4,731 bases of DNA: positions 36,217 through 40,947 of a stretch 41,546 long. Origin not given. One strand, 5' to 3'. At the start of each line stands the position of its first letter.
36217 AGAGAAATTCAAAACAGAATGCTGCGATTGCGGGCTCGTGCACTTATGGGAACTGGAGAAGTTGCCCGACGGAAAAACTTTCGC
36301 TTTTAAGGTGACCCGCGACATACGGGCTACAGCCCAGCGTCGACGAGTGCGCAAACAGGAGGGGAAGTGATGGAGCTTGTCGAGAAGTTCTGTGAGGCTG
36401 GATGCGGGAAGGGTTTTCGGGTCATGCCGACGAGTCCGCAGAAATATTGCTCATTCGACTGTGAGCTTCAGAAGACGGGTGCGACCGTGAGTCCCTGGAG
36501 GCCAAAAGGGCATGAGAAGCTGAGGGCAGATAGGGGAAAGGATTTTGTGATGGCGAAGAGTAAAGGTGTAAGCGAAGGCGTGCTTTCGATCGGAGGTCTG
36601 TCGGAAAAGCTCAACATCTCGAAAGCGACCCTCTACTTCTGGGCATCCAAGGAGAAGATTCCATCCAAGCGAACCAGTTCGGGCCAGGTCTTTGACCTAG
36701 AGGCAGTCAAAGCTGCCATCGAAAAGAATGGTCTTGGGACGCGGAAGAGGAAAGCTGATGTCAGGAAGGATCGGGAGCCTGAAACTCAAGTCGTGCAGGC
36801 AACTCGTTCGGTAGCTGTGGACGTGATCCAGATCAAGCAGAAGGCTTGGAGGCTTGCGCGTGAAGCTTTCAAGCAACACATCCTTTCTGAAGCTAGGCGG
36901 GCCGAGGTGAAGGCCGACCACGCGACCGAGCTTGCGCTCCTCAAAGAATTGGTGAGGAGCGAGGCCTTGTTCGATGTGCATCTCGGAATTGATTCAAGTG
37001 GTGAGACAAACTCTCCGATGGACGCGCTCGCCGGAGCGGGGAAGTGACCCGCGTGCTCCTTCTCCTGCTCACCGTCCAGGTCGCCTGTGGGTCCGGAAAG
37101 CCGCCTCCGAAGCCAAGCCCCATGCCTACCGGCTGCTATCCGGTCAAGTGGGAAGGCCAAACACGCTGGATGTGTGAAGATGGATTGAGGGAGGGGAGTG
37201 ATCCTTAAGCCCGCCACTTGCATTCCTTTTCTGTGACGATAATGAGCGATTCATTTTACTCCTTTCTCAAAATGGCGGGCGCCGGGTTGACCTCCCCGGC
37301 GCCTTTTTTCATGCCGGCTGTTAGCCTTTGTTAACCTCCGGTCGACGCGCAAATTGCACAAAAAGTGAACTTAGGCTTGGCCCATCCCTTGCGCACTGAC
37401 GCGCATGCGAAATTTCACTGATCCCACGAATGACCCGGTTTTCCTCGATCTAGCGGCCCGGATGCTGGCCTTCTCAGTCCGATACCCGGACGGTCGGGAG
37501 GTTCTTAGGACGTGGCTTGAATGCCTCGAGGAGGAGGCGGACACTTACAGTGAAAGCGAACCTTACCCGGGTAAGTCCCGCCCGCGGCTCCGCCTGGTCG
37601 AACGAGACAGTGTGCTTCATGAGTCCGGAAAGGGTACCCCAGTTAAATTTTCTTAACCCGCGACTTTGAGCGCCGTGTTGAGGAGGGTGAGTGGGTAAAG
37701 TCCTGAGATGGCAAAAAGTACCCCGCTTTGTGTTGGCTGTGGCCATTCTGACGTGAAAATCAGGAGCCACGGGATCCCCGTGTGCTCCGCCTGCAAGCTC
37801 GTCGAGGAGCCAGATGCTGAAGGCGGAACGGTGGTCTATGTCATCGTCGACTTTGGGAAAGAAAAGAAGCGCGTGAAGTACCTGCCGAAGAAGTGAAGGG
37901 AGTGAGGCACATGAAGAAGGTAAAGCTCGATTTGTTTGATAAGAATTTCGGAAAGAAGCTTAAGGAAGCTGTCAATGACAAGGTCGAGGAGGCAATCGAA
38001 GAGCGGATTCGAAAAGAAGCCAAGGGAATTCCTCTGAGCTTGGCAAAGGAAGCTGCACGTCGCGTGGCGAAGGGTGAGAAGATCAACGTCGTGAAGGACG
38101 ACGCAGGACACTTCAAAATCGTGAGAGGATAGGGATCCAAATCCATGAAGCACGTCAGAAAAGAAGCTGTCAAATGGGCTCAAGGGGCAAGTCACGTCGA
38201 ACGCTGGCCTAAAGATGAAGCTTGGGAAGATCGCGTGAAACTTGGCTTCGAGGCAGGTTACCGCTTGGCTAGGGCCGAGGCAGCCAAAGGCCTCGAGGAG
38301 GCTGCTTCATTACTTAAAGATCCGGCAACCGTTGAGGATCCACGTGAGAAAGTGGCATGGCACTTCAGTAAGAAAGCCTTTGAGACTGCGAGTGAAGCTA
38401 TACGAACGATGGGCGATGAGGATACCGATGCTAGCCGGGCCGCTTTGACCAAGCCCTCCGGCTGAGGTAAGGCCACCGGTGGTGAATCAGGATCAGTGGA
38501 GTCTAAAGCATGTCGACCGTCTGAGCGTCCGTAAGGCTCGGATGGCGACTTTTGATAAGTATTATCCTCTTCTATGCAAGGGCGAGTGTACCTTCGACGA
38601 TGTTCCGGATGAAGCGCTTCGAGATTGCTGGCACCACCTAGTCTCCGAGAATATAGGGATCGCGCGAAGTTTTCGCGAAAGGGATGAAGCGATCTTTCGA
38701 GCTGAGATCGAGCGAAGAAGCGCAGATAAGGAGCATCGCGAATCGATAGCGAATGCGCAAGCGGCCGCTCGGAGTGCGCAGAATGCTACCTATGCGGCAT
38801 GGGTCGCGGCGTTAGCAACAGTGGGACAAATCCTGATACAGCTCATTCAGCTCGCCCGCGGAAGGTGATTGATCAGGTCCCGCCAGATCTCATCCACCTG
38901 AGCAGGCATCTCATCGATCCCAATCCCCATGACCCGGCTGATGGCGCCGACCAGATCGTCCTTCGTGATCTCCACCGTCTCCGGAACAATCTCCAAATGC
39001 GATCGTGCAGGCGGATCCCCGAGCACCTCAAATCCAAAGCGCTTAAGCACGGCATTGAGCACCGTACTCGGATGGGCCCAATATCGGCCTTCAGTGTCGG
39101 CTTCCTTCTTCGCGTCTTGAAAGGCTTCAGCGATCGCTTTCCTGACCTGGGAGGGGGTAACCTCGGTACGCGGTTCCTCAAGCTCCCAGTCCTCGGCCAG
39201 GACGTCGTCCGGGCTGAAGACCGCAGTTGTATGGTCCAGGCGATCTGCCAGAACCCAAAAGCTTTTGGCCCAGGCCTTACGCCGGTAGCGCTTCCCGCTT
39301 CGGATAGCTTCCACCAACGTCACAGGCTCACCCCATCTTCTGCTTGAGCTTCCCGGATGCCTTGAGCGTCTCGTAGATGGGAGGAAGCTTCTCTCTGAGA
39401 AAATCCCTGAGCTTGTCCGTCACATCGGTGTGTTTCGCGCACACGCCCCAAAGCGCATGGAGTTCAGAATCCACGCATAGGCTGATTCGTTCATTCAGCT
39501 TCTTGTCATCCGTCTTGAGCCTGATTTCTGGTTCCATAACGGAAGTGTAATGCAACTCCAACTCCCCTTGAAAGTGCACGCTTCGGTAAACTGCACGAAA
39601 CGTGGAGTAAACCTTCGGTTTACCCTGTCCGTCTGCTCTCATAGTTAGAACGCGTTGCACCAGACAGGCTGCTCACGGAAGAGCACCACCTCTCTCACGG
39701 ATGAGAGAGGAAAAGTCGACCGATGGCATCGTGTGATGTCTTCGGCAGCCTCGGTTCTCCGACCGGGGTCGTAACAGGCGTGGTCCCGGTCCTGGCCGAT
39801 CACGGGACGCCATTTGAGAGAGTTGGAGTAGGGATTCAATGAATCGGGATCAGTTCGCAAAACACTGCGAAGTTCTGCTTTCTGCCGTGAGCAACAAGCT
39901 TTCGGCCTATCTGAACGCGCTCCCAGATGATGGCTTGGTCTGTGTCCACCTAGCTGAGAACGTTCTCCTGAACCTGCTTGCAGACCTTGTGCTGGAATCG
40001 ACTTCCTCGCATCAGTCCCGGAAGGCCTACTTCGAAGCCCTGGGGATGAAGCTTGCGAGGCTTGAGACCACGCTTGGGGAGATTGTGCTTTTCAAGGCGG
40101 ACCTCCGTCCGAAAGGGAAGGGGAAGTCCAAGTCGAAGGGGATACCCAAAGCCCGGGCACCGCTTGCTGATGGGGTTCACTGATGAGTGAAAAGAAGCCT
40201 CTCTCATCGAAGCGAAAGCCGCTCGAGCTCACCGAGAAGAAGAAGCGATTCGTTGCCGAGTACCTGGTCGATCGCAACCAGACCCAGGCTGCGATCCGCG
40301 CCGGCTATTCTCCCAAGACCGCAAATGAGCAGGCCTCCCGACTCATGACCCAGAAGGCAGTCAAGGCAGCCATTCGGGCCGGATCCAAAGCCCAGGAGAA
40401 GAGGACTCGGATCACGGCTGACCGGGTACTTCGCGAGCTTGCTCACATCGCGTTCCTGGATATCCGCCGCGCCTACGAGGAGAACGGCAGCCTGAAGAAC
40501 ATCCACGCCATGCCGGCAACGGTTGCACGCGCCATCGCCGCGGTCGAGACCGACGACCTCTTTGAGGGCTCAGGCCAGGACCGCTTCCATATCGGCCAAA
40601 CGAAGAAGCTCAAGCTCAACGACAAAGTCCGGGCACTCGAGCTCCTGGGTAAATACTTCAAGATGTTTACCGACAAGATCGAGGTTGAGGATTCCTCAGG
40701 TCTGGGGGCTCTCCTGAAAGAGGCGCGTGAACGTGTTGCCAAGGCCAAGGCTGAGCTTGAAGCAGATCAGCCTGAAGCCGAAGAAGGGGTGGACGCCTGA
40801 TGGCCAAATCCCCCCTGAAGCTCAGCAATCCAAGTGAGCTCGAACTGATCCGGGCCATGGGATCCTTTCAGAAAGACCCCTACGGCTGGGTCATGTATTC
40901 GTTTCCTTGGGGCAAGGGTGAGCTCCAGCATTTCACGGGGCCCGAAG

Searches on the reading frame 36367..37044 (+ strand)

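Call 12: search_protein_families(library=phrogs, proteins=[window:36367-37044:+], max_evalue=0.00001)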
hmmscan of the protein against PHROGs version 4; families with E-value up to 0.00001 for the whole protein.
window:36367-37044:+ (226 aa): 1 family
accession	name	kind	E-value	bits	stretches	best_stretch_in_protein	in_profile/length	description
phrog_66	-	integration and excision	2.4e-06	28.5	1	61-196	82-216/412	excisionase and transcriptional regulator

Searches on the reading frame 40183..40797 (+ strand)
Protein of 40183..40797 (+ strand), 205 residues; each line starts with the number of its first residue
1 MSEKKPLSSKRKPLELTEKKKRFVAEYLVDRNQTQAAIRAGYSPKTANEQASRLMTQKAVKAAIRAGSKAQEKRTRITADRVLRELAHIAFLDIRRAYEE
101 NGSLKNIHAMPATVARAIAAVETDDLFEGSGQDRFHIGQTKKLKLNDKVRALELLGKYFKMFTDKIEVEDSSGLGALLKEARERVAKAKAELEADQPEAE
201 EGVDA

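Call 12: search_protein_families(library=phrogs, proteins=[window:40183-40797:+], max_evalue=0.00001)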
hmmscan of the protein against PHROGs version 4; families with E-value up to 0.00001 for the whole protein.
window:40183-40797:+ (205 aa): 5 families
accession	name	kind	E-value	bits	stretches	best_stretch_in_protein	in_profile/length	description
phrog_51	-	head and packaging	6.9e-42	145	1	2-188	75-240/261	terminase small subunit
phrog_2606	-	head and packaging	1.6e-21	78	1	14-94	87-168/310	terminase small subunit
phrog_17390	-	unknown function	9.6e-17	61.6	1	15-64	2-51/69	-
phrog_641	-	head and packaging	6e-12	47.4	1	16-76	3-63/162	terminase small subunit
phrog_5334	-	head and packaging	6e-08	34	1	17-102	18-95/162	terminase small subunit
